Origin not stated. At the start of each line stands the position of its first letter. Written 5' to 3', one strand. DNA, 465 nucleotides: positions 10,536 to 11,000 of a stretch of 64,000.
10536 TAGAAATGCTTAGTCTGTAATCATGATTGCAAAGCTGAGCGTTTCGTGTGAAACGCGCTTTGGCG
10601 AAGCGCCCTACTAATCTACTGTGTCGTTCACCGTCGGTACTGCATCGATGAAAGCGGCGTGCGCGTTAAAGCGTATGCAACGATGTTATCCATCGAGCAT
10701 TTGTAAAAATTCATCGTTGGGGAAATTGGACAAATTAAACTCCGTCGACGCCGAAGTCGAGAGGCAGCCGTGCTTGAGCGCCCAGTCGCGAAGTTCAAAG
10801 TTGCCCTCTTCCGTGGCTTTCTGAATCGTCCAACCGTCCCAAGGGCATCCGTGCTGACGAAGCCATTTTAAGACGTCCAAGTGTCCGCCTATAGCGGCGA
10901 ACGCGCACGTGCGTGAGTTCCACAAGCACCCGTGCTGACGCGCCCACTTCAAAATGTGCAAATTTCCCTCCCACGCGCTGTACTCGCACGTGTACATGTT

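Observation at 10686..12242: F-box-like protein with about 14 near-identical 33-aa Trp/Cys-containing ankyrin-like repeats (99-nt tandem array)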

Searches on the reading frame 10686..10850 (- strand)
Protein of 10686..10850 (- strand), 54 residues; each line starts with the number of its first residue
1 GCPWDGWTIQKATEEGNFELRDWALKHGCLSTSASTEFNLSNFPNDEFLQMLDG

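Call 85: search_protein_families(library=pfam, proteins=[window:10686-10850:-], max_evalue=1)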
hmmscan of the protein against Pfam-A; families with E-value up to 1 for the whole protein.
window:10686-10850:- (54 aa): 0 families
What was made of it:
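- On Poxvirus-type ANK/PRANC: The C-terminal 54 aa have no Pfam hit (call 85).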
